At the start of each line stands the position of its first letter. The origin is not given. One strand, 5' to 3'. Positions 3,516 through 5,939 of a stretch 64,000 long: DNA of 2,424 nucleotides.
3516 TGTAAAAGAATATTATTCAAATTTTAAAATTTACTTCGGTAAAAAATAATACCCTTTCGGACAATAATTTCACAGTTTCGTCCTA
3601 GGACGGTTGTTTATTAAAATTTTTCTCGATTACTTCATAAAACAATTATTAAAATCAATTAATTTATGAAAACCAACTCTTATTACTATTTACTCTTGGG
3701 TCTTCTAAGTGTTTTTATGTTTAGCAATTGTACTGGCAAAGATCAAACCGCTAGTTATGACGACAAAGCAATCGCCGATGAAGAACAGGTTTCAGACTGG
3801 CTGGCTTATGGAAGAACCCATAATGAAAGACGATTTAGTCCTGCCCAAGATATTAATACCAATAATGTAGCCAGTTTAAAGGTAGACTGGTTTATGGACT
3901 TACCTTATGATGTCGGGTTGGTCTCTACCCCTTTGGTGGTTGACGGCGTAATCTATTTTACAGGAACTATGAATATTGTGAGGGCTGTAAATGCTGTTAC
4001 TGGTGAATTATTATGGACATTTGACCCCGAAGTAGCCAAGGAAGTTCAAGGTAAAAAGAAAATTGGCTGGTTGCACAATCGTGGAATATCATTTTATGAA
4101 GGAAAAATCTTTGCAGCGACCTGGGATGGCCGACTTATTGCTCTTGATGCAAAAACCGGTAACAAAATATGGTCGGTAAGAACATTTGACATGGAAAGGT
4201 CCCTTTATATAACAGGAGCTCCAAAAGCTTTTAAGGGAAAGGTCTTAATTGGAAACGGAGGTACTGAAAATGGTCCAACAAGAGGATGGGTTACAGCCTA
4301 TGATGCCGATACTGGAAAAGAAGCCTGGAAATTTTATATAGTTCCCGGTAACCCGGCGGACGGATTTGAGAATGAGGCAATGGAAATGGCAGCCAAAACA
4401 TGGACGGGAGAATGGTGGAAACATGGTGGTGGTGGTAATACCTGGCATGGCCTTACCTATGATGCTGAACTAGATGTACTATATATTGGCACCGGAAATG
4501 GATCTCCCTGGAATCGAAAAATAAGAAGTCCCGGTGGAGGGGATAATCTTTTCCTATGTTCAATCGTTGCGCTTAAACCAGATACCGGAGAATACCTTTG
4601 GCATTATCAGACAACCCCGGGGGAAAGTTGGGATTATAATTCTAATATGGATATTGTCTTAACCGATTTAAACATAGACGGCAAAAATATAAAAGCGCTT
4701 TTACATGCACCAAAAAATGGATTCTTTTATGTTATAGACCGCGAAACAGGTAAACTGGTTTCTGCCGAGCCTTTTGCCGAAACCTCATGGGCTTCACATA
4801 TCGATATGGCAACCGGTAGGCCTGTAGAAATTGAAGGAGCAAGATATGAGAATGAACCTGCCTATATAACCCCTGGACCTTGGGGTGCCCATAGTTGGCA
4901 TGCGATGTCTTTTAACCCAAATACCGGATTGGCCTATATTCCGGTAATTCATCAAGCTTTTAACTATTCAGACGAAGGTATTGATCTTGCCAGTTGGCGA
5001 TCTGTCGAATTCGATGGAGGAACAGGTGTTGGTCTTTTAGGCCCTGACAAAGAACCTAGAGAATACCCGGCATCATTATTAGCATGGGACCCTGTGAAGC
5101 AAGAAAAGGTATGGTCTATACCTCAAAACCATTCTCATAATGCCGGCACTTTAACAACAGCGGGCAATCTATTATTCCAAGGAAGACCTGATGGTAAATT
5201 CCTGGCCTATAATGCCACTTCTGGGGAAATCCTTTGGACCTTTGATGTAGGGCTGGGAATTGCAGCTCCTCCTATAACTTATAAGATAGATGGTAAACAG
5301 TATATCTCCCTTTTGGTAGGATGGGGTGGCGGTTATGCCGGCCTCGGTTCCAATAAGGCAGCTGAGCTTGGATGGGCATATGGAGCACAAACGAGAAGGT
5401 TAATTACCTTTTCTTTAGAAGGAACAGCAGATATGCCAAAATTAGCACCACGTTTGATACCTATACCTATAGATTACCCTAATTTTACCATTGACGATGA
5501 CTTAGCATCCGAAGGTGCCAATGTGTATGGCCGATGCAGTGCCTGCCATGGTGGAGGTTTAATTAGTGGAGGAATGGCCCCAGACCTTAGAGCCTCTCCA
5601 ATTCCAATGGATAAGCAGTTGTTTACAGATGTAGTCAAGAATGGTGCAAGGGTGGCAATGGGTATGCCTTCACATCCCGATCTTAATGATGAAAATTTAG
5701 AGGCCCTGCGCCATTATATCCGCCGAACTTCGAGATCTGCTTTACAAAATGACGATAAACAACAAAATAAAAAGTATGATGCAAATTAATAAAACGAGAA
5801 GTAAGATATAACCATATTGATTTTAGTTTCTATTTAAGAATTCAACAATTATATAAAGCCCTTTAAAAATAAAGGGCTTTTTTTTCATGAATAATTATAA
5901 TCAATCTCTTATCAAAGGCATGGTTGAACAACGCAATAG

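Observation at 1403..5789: Divergent PqqU-like importer plus quinohemoprotein dehydrogenase: a candidate PQQ-scavenging oxidation module in a flavobacterium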

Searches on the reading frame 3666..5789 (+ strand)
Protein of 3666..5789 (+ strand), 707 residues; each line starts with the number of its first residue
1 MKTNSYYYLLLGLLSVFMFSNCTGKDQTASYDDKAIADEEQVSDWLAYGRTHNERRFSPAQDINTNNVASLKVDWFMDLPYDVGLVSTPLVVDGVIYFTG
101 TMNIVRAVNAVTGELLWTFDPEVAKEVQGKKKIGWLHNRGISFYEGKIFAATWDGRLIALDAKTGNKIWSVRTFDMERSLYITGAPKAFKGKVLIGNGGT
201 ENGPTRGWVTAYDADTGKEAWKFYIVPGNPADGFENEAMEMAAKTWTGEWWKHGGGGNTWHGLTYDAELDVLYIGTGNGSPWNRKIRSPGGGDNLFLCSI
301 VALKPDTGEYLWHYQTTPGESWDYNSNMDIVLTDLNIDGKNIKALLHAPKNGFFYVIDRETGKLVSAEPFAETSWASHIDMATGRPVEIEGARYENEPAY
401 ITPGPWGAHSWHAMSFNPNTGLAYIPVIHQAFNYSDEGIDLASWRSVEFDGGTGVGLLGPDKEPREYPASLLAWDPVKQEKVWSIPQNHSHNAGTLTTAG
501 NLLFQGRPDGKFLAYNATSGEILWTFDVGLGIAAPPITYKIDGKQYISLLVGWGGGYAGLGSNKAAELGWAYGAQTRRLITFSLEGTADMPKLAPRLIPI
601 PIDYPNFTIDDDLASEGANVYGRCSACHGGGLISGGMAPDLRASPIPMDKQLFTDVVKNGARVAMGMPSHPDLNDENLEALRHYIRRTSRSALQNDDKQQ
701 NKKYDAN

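Call 6: search_protein_families(library=pfam, proteins=[window:3666-5789:+])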
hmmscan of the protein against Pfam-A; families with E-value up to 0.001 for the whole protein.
window:3666-5789:+ (707 aa): 5 families
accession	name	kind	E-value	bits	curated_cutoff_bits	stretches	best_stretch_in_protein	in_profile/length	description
PF01011.28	PQQ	-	1e-75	256.1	26.7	2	45-365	1-335/595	Glucose/ethanol/alcohol dehydrogenase, beta-propeller domain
PF13360.13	PQQ_2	-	1.7e-21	77.4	27.6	1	82-193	62-172/233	Outer membrane protein assembly factor BamB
PF13570.13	Beta-prop_ACSF4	-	6.5e-09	36.1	133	0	470-539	114-184/329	Beta-alanine-activating enzyme, beta-propeller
PF13442.11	Cytochrome_CBB3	-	2.8e-08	34.4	27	1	615-685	4-68/68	Cytochrome C oxidase, cbb3-type, subunit III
PF00034.26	Cytochrom_C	-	0.00031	22.4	21.3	0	615-688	2-89/90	Cytochrome c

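Call 7: search_protein_families(library=ncbifam, proteins=[window:3666-5789:+])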
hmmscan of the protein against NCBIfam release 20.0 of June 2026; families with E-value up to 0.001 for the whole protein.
window:3666-5789:+ (707 aa): 10 families
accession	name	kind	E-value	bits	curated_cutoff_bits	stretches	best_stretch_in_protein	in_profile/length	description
TIGR03075.1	PQQ_enz_alc_DH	subfamily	5.3e-169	563.2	480.05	1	29-555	5-530/530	PQQ-dependent dehydrogenase, methanol/ethanol family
TIGR04528.1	acido_non_PQQ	subfamily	5.7e-102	342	650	1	43-548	4-481/493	acido-empty-quinoprotein group A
TIGR03074.1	PQQ_membr_DH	subfamily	1.1e-54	185.6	832.65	2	18-365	129-501/783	membrane-bound PQQ-dependent dehydrogenase, glucose/quinate/shikimate family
TIGR03300.1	assembly_YfgL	equivalog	5e-17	61.6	285.2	1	139-222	59-130/377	outer membrane protein assembly factor BamB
NF008351.0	PRK11138.1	equivalog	2.3e-14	52.7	423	1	88-223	64-186/394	outer membrane protein assembly factor BamB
TIGR04494.1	c550_PedF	equivalog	2.9e-07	30.5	122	1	617-686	54-128/133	cytochrome c-550 PedF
NF053615.1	SerThrKinAfsKStmc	equivalog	1.7e-05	23.6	1300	1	87-223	568-690/809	protein serine/threonine kinase AfsK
NF045774.1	cytochro_C551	exception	4.1e-05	23.5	118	0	617-684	42-105/110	cytochrome c551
NF045773.1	cytochro_C550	exception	4.7e-05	23.3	125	1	620-685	56-116/118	cytochrome c550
NF041516.1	PA2928_fam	subfamily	8.9e-05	22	70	0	156-221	70-125/376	PA2928 family protein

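Call 10: search_solved_structures(query=window:3666-5789:+, max_evalue=1e-20, show_alignments=1)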
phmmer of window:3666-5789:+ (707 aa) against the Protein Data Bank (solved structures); distinct sequences matched with E-value up to 1e-20: 26.
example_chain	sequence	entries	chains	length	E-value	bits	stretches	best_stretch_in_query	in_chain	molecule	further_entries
1kv9_A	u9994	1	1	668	6.7e-203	679.5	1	31-686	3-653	TYPE II QUINOHEMOPROTEIN ALCOHOL DEHYDROGENASE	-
1yiq_A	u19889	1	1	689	3.3e-176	591.2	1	34-697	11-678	Quinohemoprotein alcohol dehydrogenase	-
1kb0_A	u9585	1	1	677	7.9e-171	573.4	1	37-689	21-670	quinohemoprotein alcohol dehydrogenase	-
8gy2_A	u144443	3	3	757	1.5e-153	516.3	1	42-696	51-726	Alcohol dehydrogenase (quinone), dehydrogenase subunit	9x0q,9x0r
4mae_A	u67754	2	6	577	4e-91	309.9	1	33-559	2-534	Methanol dehydrogenase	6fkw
1flg_A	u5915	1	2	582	1.5e-89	304.7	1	33-562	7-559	PROTEIN (QUINOPROTEIN ETHANOL DEHYDROGENASE)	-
6zcv_A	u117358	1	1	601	9e-89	302.1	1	29-563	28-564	Quinoprotein ethanol dehydrogenase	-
6zcw_A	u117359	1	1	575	2.5e-87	297.4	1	48-562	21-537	Quinoprotein ethanol dehydrogenase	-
4tqo_B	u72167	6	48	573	1.6e-76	261.6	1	43-561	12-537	Methanol dehydrogenase protein, large subunit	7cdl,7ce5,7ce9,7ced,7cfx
6dam_A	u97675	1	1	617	2.6e-76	260.9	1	42-564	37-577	Lanthanide-dependent methanol dehydrogenase XoxF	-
7o6z_A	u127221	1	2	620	5.8e-73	249.8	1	29-573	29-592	Methanol dehydrogenase (Cytochrome c) subunit 1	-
6oc5_A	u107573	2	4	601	2.8e-71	244.3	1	45-562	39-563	Lanthanide-dependent methanol dehydrogenase XoxF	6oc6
2d0v_A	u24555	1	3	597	7.8e-68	232.9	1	33-561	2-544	methanol dehydrogenase large subunit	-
1lrw_A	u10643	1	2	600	1.4e-67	232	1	40-561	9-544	methanol dehydrogenase subunit 1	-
9ism_A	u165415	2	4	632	4.2e-67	230.5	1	30-561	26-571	Methanol dehydrogenase, alpha subunit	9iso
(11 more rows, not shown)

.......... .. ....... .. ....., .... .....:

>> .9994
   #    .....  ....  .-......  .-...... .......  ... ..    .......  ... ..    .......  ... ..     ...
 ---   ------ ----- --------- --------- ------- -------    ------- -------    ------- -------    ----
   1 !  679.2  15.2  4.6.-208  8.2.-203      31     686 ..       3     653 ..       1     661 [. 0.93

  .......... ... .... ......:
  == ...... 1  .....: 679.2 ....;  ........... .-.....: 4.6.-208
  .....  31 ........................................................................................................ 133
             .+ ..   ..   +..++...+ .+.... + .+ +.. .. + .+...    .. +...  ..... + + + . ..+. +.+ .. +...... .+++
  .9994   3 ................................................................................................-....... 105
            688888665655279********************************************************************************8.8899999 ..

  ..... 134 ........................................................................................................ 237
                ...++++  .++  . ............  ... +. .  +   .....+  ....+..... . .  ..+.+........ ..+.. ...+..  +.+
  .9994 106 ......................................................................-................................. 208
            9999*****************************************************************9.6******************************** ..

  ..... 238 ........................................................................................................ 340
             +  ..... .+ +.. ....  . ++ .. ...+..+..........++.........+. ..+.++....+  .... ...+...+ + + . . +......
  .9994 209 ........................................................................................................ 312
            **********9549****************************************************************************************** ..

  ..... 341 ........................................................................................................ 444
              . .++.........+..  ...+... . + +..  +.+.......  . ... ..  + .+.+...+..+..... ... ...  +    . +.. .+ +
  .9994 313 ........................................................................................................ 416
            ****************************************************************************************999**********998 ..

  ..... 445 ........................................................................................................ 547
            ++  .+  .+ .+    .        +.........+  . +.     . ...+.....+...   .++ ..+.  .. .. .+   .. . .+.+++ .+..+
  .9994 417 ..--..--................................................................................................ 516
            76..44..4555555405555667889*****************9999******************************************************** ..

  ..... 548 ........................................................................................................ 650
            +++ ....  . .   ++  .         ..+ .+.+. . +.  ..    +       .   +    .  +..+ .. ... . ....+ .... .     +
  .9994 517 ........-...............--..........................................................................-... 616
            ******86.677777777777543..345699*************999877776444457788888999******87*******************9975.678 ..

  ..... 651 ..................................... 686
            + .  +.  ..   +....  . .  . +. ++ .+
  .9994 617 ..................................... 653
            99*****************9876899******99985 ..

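Call 18: find_homologous_proteins(query=window:3666-5789:+, max_evalue=1e-30)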
Query window:3666-5789:+ (707 aa): 8000 proteins with E <= 1e-30 among 8000 candidates; the best 120 are listed.
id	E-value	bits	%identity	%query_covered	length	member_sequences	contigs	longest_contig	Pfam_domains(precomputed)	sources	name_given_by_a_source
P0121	0.0e+0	1607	95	100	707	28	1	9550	PF01011.29,PF13360.14,PF13570.14,PF13442.12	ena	-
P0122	0.0e+0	1437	84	100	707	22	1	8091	PF01011.29,PF13360.14,PF13570.14,PF13442.12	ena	-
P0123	0.0e+0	1321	79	99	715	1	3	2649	PF01011.29,PF13360.14,PF13570.14,PF13442.12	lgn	-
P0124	0.0e+0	1315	78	100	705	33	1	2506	PF01011.29,PF13360.14,PF13570.14,PF13442.12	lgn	-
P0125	0.0e+0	1306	77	99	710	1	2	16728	PF01011.29,PF13360.14,PF13570.14,PF13442.12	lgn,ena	-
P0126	0.0e+0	1280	78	98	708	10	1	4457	PF01011.29,PF13360.14,PF13570.14,PF13442.12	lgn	-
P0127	0.0e+0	1280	77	98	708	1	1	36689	PF01011.29,PF13360.14,PF13570.14,PF13442.12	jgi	jgi:quinohemoprotein ethanol dehydrogenase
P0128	0.0e+0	1272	76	98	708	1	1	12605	PF01011.29,PF13360.14,PF13570.14,PF13442.12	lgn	-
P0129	0.0e+0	1243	75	98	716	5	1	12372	PF01011.29,PF13360.14,PF13570.14,PF13442.12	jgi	jgi:quinohemoprotein ethanol dehydrogenase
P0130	0.0e+0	1227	73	96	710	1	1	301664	PF01011.29,PF13360.14,PF13570.14,PF13442.12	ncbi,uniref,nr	ncbi:PQQ-dependent dehydrogenase, methanol/ethanol family [Fulvivirga sedimenti]|uniref:PQQ-dependen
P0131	0.0e+0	1225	73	98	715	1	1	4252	PF01011.29,PF13360.14,PF13570.14,PF13442.12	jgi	-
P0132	0.0e+0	1222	74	96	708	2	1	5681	PF01011.29,PF13360.14,PF13570.14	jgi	-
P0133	0.0e+0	1221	72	97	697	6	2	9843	PF01011.29,PF13360.14,PF13570.14,PF13442.12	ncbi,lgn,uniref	ncbi:MAG: PQQ-dependent dehydrogenase, methanol/ethanol family [Eudoraea sp.]|uniref:PQQ-dependent d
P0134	0.0e+0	1215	74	97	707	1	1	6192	PF01011.29,PF13360.14,PF13570.14,PF13442.12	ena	-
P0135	0.0e+0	1214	72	99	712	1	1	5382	PF01011.29,PF13360.14,PF13570.14,PF13442.12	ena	-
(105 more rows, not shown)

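Call 27: find_related_loci(query=A2, collection=metagenome_contigs, flank=5000)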
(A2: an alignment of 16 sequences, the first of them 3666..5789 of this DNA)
Query A2 (707 aa) in metagenome_contigs; peptide patterns used: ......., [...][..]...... (x = any residue, [..] = any of these).
599 stretches matched a pattern (row limit reached: there are more); 560 encode a relative of the query (tblastn E <= 1e-3); the best 80 are kept; 80 distinct loci.
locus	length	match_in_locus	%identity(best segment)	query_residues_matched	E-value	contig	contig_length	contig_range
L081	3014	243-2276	72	8-687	0e+0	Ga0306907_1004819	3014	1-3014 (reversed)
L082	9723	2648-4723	72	9-693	0e+0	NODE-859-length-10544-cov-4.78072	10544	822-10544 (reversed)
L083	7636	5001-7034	72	27-703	0e+0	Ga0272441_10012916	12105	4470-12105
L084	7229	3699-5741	71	9-693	0e+0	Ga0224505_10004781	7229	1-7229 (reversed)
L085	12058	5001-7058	70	9-697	0e+0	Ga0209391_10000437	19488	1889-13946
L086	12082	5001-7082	70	13-701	0e+0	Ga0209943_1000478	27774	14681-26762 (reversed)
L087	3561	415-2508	68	4-705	0e+0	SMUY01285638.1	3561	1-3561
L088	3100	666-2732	67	1-689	0e+0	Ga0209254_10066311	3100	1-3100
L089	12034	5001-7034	68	13-691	0e+0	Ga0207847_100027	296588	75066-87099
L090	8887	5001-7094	67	1-693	0e+0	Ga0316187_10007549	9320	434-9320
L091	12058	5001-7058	67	15-693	0e+0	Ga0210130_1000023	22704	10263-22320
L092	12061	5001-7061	66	13-693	0e+0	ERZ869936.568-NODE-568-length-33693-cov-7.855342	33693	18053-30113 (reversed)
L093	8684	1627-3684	64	8-693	0e+0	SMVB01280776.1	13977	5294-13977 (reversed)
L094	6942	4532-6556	66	20-687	0e+0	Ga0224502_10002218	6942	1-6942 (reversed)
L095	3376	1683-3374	75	9-575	0e+0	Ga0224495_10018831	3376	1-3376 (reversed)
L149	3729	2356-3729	74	1-458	0e+0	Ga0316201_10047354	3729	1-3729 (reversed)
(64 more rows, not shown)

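Call 29: find_encoding_contigs(protein=P0121, flank=8000, max_places=3)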
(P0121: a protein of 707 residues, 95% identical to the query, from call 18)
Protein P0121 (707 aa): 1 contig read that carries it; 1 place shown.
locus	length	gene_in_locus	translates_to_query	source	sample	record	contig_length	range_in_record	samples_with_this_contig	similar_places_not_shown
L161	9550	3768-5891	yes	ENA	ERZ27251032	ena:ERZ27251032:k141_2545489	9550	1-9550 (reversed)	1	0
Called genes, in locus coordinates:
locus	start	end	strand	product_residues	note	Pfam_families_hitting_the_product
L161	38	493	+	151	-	PF01467:CTP_transf_like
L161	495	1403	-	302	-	PF19420:DDAH_eukar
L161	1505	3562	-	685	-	PF07715:Plug, PF00593:TonB_dep_Rec_b-barrel, PF14905:OMP_b-brl_3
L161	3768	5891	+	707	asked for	PF01011:PQQ, PF13570:Beta-prop_ACSF4 (faint), PF13360:PQQ_2, PF01011:PQQ, PF13442:Cytochrome_CBB3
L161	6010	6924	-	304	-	PF02274:ADI (faint), PF19420:DDAH_eukar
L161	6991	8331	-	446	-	PF00285:Citrate_synt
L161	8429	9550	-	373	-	?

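Call 30: find_encoding_contigs(protein=P0122, flank=8000, max_places=3)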
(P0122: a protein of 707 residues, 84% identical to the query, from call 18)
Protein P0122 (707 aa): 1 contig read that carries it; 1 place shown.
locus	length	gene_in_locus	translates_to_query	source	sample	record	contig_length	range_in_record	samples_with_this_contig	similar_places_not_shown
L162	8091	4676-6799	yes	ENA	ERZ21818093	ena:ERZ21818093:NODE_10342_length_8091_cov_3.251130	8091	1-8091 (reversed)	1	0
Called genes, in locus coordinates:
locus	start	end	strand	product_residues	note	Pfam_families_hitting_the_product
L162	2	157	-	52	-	?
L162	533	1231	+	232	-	-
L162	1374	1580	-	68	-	PF01381:HTH_3, PF12844:HTH_19 (weak), PF13443:HTH_26 (weak), PF13560:HTH_31 (weak)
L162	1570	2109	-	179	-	-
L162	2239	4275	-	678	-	PF07715:Plug, PF00593:TonB_dep_Rec_b-barrel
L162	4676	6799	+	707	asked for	PF01011:PQQ, PF13570:Beta-prop_ACSF4 (faint), PF13360:PQQ_2, PF01011:PQQ, PF13442:Cytochrome_CBB3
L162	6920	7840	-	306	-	PF19420:DDAH_eukar, PF02274:ADI (weak)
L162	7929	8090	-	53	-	?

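Call 31: find_encoding_contigs(protein=P0129, flank=8000, max_places=3)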
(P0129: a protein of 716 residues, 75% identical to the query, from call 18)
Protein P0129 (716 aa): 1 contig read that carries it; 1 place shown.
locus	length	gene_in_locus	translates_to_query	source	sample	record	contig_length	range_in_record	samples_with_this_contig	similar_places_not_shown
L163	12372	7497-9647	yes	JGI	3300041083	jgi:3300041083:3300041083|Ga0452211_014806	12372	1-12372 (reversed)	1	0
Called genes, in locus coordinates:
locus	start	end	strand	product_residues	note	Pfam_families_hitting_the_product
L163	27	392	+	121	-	-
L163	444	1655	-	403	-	PF00083:Sugar_tr (weak), PF07690:MFS_1, PF05977:MFS_3 (faint), PF07690:MFS_1, PF12832:MFS_1_like (weak), PF00083:Sugar_tr (weak)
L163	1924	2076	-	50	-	-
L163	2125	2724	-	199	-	-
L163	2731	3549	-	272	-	-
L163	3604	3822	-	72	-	-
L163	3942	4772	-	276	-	PF01135:PCMT, PF01209:Ubie_methyltran, PF06325:PrmA, PF13489:Methyltransf_23, PF13847:Methyltransf_31, PF08241:Methyltransf_11, PF08242:Methyltransf_12, PF13649:Methyltransf_25, +3 more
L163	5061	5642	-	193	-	PF04542:Sigma70_r2, PF08281:Sigma70_r4_2, PF04545:Sigma70_r4 (weak)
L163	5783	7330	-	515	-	PF00144:Beta-lactamase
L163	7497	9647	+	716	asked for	PF01011:PQQ, PF13570:Beta-prop_ACSF4 (faint), PF13360:PQQ_2, PF01011:PQQ, PF13442:Cytochrome_CBB3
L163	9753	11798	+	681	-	PF07715:Plug, PF00593:TonB_dep_Rec_b-barrel, PF14905:OMP_b-brl_3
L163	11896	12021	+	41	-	-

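Call 78: find_encoding_contigs(protein=P0125, flank=6000, max_places=2)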
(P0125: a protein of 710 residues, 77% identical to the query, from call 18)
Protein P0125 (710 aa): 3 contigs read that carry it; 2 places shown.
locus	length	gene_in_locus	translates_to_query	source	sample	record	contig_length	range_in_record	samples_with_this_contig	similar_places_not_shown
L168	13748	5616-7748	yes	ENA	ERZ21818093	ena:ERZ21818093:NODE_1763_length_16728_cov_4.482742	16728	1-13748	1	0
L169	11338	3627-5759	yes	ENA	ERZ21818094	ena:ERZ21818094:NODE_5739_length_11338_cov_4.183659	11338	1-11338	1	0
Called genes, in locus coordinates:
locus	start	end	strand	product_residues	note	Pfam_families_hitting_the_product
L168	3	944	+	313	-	?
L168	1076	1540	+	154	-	PF05198:IF3_N, PF00707:IF3_C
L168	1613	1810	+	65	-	PF01632:Ribosomal_L35p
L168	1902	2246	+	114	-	PF00453:Ribosomal_L20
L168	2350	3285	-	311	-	PF19420:DDAH_eukar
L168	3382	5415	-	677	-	PF07715:Plug, PF00593:TonB_dep_Rec_b-barrel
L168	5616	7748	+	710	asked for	PF01011:PQQ, PF13360:PQQ_2 (weak), PF13570:Beta-prop_ACSF4 (faint), PF13360:PQQ_2, PF01011:PQQ, PF13442:Cytochrome_CBB3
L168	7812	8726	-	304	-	PF19420:DDAH_eukar, PF02274:ADI (weak)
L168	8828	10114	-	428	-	PF00285:Citrate_synt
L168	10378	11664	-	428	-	PF03952:Enolase_N, PF00113:Enolase_C, PF13378:MR_MLE_C (weak)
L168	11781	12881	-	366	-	PF00988:CPSase_sm_chain, PF00117:GATase, PF07722:Peptidase_C26 (weak)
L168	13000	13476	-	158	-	PF01196:Ribosomal_L17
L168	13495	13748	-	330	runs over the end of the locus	PF01193:RNA_pol_L, PF01000:RNA_pol_A_bac, PF03118:RNA_pol_A_CTD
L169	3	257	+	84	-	?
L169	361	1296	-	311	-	PF19420:DDAH_eukar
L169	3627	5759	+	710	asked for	PF01011:PQQ, PF13360:PQQ_2 (weak), PF13570:Beta-prop_ACSF4 (faint), PF13360:PQQ_2, PF01011:PQQ, PF13442:Cytochrome_CBB3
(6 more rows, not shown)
